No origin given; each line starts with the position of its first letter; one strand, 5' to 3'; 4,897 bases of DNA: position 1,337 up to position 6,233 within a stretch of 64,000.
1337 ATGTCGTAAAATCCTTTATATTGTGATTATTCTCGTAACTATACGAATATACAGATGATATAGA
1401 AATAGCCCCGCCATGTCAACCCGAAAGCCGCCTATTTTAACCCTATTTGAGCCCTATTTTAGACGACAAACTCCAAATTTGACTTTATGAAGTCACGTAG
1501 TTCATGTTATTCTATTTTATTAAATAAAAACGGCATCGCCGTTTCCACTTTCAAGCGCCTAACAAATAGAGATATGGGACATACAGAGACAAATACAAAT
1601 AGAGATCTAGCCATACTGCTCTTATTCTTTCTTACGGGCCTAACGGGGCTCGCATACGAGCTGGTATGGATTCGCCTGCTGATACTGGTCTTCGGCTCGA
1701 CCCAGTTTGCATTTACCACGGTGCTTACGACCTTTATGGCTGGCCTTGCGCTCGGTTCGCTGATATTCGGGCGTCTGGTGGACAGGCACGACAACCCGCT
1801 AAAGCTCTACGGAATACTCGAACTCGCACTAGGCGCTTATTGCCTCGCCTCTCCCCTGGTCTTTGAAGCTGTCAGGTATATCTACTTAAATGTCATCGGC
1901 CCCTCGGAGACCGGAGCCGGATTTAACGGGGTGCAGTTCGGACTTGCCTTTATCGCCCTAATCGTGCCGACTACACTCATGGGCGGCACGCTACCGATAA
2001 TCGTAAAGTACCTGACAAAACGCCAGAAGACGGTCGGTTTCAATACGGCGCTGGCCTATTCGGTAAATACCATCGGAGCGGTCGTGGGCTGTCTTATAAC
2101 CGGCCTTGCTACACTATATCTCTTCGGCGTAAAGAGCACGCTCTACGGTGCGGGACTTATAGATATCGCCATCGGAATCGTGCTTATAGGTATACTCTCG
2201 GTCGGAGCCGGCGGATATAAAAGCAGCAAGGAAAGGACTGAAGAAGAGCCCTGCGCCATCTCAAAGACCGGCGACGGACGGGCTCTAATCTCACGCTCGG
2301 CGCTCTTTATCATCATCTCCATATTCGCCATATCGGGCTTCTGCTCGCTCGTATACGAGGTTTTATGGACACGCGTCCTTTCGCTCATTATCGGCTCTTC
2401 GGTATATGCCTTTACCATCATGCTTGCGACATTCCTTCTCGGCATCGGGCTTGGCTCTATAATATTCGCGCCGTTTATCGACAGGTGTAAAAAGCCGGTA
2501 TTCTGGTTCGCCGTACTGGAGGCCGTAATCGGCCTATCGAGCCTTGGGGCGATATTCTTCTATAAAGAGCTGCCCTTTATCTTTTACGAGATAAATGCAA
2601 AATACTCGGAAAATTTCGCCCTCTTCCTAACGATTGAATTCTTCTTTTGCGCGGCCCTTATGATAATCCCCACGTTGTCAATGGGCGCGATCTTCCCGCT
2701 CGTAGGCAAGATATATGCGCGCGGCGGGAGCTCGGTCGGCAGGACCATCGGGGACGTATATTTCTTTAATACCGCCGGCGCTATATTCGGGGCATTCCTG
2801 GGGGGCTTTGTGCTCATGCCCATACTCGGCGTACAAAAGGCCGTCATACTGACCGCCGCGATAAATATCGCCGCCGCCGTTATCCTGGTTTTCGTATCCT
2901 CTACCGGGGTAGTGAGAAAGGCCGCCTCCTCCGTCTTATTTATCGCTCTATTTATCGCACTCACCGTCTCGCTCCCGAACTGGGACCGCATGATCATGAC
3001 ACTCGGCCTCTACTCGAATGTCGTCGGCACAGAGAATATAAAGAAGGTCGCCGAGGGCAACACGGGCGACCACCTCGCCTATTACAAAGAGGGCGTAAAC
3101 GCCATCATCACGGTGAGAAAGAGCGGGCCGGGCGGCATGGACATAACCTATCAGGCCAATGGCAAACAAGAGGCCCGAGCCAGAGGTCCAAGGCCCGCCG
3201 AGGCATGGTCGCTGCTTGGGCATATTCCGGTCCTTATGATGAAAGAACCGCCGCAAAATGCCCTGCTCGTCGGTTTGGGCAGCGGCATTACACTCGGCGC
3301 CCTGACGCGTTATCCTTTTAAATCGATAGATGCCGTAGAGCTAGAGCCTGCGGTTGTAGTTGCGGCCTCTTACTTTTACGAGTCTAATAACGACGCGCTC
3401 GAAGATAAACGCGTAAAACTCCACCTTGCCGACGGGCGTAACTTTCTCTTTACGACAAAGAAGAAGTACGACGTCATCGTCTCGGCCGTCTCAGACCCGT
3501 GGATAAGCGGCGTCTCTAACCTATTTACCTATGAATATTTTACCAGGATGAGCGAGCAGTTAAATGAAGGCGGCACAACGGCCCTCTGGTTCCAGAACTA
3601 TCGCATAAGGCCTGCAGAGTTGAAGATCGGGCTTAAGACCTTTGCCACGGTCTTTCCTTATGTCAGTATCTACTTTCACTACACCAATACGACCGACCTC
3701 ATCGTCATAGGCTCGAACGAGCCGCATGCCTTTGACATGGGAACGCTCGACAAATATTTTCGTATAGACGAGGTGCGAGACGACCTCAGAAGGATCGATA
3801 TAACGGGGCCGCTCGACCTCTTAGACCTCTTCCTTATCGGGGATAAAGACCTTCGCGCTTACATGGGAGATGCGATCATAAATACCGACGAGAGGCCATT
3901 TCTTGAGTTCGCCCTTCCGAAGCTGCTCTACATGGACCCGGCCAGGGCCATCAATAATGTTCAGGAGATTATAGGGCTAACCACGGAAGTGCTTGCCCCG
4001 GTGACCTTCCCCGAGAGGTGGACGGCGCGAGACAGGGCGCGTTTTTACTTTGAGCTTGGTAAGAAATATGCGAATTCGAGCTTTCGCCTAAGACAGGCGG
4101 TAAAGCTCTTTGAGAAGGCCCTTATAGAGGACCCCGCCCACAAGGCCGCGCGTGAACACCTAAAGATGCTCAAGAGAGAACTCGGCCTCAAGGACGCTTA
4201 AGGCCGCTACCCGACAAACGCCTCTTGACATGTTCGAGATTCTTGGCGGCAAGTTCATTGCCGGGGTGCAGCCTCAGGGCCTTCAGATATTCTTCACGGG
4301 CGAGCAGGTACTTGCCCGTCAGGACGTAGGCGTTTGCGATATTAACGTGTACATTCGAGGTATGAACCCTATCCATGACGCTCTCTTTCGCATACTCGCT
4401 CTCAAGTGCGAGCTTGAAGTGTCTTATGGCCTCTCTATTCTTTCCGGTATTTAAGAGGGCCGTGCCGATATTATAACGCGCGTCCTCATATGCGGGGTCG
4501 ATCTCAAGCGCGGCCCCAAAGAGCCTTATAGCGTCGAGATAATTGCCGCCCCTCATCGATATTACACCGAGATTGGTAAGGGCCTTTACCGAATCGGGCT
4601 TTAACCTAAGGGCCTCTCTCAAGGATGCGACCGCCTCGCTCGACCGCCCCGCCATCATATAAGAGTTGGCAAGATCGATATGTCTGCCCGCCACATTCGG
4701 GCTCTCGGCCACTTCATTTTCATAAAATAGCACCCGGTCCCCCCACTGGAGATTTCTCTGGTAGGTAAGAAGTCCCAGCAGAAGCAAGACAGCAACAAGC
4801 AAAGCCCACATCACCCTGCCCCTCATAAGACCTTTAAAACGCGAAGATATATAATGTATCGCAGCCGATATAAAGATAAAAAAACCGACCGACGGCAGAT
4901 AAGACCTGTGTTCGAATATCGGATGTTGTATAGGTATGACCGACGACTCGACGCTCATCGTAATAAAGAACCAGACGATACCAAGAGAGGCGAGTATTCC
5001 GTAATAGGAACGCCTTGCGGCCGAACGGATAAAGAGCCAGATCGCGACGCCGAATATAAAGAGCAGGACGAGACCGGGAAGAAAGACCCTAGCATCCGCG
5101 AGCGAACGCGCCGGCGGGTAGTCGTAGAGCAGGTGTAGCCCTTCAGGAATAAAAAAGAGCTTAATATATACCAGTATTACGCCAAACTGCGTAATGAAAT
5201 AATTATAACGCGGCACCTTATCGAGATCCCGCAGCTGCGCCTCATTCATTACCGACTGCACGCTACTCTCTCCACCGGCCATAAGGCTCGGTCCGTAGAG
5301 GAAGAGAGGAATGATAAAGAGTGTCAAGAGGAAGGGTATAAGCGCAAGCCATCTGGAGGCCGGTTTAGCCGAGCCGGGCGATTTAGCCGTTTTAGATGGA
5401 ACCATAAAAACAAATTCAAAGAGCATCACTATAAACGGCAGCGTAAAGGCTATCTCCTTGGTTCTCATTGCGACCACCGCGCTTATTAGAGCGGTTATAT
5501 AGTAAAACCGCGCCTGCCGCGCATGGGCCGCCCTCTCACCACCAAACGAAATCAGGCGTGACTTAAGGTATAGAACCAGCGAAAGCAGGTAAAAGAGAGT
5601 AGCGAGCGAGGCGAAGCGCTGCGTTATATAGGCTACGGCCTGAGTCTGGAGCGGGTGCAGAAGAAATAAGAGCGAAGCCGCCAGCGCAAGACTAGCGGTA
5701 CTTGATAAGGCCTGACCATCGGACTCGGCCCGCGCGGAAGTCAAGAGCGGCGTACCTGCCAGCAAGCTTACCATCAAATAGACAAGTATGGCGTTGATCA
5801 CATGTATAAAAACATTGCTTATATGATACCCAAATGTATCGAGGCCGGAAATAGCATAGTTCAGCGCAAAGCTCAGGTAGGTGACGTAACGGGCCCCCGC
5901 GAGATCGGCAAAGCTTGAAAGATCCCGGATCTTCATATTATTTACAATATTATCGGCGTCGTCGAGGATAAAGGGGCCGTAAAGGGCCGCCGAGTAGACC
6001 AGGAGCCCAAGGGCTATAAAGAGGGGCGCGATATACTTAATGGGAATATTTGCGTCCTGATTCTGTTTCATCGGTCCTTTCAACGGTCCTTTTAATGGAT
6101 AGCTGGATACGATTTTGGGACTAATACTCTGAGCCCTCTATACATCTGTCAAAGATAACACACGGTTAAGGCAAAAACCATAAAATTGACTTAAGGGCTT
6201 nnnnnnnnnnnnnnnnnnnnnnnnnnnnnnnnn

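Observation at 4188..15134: Array of six TMTC-like (GT-C type membrane domain + TPR) paralogues around a lipid-linked sugar donor synthase: candidate bacterial multi-enzyme O-glycosylation system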

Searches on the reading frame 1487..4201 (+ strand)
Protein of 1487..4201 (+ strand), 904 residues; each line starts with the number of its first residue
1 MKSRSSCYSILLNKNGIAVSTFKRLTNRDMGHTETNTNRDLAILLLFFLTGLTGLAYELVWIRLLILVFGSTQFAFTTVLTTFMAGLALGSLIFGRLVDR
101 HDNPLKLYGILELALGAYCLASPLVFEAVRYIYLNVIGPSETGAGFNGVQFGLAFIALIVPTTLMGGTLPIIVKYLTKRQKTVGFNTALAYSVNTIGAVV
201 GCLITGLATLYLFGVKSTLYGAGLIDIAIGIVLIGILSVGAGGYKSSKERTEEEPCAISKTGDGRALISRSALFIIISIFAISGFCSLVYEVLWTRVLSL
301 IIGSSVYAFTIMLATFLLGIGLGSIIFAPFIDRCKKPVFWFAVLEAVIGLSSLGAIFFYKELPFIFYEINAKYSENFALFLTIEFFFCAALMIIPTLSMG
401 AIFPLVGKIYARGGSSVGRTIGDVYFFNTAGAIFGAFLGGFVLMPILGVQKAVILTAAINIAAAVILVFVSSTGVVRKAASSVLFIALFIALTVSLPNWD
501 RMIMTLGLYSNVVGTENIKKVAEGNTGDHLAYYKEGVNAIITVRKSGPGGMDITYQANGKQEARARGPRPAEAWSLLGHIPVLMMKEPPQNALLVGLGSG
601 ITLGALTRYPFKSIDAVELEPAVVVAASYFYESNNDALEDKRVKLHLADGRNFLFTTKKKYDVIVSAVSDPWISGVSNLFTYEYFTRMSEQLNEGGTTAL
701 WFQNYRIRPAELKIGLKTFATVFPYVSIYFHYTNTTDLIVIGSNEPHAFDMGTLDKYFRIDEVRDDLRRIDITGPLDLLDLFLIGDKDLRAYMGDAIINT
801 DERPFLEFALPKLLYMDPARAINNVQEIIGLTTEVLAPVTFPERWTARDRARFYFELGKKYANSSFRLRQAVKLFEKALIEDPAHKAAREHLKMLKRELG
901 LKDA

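Call 5: search_protein_families(library=pfam, proteins=[window:1487-4201:+], max_evalue=0.01)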
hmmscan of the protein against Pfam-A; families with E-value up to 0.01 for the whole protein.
window:1487-4201:+ (904 aa): 2 families
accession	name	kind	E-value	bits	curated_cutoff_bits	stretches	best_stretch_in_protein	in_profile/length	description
PF01564.23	Spermine_synth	-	2.1e-19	70.2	22.9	1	576-735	7-165/186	Spermine/spermidine synthase domain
PF07690.21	MFS_1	-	7.4e-10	38.7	33.4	2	46-354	1-284/347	Major Facilitator Superfamily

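Call 6: search_protein_families(library=ncbifam, proteins=[window:1487-4201:+], max_evalue=0.01)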
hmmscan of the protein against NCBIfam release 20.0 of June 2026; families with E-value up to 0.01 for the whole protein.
window:1487-4201:+ (904 aa): 7 families
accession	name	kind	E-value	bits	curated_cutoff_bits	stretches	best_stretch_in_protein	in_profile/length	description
NF002956.0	PRK03612.1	equivalog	4e-48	164.1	472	3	272-497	18-225/522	polyamine aminopropyltransferase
NF037959.1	MFS_SpdSyn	subfamily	1.9e-32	112.6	40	3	286-491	3-201/480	fused MFS/spermidine synthase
NF002010.0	PRK00811.1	equivalog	4.9e-23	81.8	260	1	577-734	68-225/287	polyamine aminopropyltransferase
TIGR00417.1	speE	equivalog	1.3e-20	73.8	249.55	1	576-735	61-219/271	spermidine synthase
NF002435.0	PRK01581.1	equivalog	1.7e-13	50.4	537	1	581-697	143-263/374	polyamine aminopropyltransferase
NF003380.0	PRK04457.1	equivalog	5.7e-06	25.5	304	1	582-700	63-178/265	polyamine aminopropyltransferase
NF047853.1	tRm6a37MtseTrmN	equivalog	0.0055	16.5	350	1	591-667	46-121/244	tRNA(1)(Val) (adenine(37)-N(6))-methyltransferase TrmN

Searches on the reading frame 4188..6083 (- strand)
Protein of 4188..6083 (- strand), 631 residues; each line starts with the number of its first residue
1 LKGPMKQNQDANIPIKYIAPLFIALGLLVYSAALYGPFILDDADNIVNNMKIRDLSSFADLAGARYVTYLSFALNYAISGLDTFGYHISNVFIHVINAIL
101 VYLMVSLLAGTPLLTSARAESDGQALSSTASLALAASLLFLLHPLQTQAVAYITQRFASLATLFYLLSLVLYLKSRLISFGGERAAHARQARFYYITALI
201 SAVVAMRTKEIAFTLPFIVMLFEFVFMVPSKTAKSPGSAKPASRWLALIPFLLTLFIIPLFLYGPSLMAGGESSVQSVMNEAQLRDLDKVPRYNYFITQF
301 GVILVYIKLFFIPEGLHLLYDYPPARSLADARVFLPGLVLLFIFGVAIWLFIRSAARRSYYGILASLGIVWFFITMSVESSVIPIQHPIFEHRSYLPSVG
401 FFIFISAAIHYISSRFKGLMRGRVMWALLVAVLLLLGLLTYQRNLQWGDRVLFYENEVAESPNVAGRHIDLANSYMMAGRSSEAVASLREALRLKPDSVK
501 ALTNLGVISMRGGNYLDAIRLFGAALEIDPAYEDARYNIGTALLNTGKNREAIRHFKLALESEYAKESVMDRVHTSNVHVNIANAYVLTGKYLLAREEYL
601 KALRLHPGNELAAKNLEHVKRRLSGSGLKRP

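Call 5: search_protein_families(library=pfam, proteins=[window:4188-6083:-], max_evalue=0.01)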
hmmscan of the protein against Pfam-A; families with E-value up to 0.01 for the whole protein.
window:4188-6083:- (631 aa): 20 families
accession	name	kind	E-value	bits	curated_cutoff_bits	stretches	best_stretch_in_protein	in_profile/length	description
PF07719.23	TPR_2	-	3.3e-23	80.3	27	3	500-531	2-33/34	Tetratricopeptide repeat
PF00515.34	TPR_1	-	3.7e-21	74.4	27.8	4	499-531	1-33/34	Tetratricopeptide repeat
PF13414.12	TPR_11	-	9.6e-18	64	26.8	2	512-547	7-42/42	TPR repeat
PF13181.12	TPR_8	-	1.3e-15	56.6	25.7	0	578-607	3-32/34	Tetratricopeptide repeat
PF13432.12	TPR_16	-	1.3e-14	54.8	32.7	2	470-532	2-64/65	Tetratricopeptide repeat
PF14559.12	TPR_19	-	1.2e-12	48.4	25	1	513-561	5-53/68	Tetratricopeptide repeat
PF13424.12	TPR_12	-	3.2e-12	46.9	30.1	2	500-561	4-73/77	Tetratricopeptide repeat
PF13428.12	TPR_14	-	4e-12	46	23.5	1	469-506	5-42/44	Tetratricopeptide repeat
PF13431.12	TPR_17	-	2.6e-11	43.3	24.4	1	522-553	2-33/34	Tetratricopeptide repeat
PF13176.12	TPR_7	-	5.5e-09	35.8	27.9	0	501-534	1-34/36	Tetratricopeptide repeat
PF13374.12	TPR_10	-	1.6e-06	28.4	27.5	0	535-561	4-30/42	Tetratricopeptide repeat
PF13174.12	TPR_6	-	4.3e-06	27.5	26.3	0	534-557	1-24/33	Tetratricopeptide repeat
PF14561.12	TPR_20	-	0.00034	21.3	25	0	455-493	12-50/90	Tetratricopeptide repeat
PF03704.23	BTAD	-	0.0016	19.3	22.1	1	489-558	52-121/146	Bacterial transcriptional activator domain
PF04733.20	Coatomer_E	-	0.0016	18.3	21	0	502-575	204-277/290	Coatomer epsilon subunit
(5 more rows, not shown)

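Call 6: search_protein_families(library=ncbifam, proteins=[window:4188-6083:-], max_evalue=0.01)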
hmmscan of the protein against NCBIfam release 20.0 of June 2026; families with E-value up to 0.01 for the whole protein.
window:4188-6083:- (631 aa): 23 families
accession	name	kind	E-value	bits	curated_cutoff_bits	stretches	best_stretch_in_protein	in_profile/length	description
TIGR02521.1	type_IV_pilW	equivalog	2.4e-16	60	154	1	463-564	29-130/234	type IV pilus biogenesis/stability protein PilW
NF033762.1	social_mot_Tgl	equivalog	7.5e-14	51.7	225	2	470-559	36-162/252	social motility TPR repeat lipoprotein Tgl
NF047507.1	TPR_BatC_Lepto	exception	9.2e-14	51.4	175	1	512-622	37-142/214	TPR repeat-containing protein BatC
TIGR02917.1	PEP_TPR_lipo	equivalog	5.4e-13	47.7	312.2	1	456-530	456-530/899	XrtA/PEP-CTERM system TPR-repeat protein PrsT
NF040959.1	MamA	equivalog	1.2e-11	44.5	200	1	461-562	67-168/204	magnetosome protein MamA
NF008391.2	PRK11189.1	equivalog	7.6e-08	32.2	250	1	486-557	86-157/297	lipoprotein NlpI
TIGR02552.1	LcrH_SycD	equivalog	6.1e-07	29.2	104.8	1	477-567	30-120/136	SycD/LcrH family type III secretion system chaperone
NF033758.1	gliding_GltE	equivalog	1.2e-06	27.8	225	0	520-562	73-115/411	adventurous gliding motility TPR repeat lipoprotein GltE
NF008520.0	PRK11447.1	equivalog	1.8e-06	26.1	858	1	476-624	280-433/1157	cellulose synthase complex outer membrane protein BcsC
NF033920.0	C39_PA2778_fam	equivalog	8.1e-06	25.4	150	1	451-529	176-254/255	PA2778 family cysteine peptidase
NF047558.1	TPR_END_plus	domain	1.4e-05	25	32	0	470-500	4-34/56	TPR end-of-group domain-containing protein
NF052230.1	T9SS_PorE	exception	1.4e-05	23.6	600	1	469-543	61-135/648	PorE family type IX secretion system protein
NF008757.0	PRK11788.1-5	equivalog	1.9e-05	24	363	1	463-566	178-278/388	lipopolysaccharide assembly protein LapB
NF052415.1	T3SS_chap_SctY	equivalog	2.4e-05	24.8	70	1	494-595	1-96/106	type III secretion apparatus assembly chaperone SctY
TIGR00540.1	TPR_hemY_coli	hypoth_equivalog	2.6e-05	23.2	142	1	478-558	305-384/385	heme biosynthesis-associated TPR protein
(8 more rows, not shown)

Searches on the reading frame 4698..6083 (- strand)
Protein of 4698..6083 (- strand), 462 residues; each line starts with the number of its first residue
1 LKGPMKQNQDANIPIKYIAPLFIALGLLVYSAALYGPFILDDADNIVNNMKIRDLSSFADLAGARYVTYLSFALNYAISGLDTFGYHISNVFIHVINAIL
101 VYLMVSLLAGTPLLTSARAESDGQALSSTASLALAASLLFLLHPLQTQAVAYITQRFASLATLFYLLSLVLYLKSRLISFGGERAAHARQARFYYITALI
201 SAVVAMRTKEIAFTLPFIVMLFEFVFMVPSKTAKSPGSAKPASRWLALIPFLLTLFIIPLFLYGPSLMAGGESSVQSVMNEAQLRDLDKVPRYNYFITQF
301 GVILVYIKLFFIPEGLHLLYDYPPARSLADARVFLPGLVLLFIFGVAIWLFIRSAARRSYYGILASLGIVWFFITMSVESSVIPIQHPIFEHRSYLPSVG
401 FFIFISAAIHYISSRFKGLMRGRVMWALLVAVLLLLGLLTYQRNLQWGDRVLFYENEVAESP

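Call 9: search_protein_families(library=pfam, proteins=[window:4698-6083:-], max_evalue=10)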
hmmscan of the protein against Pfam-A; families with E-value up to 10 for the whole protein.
seq(462 aa): 0 families
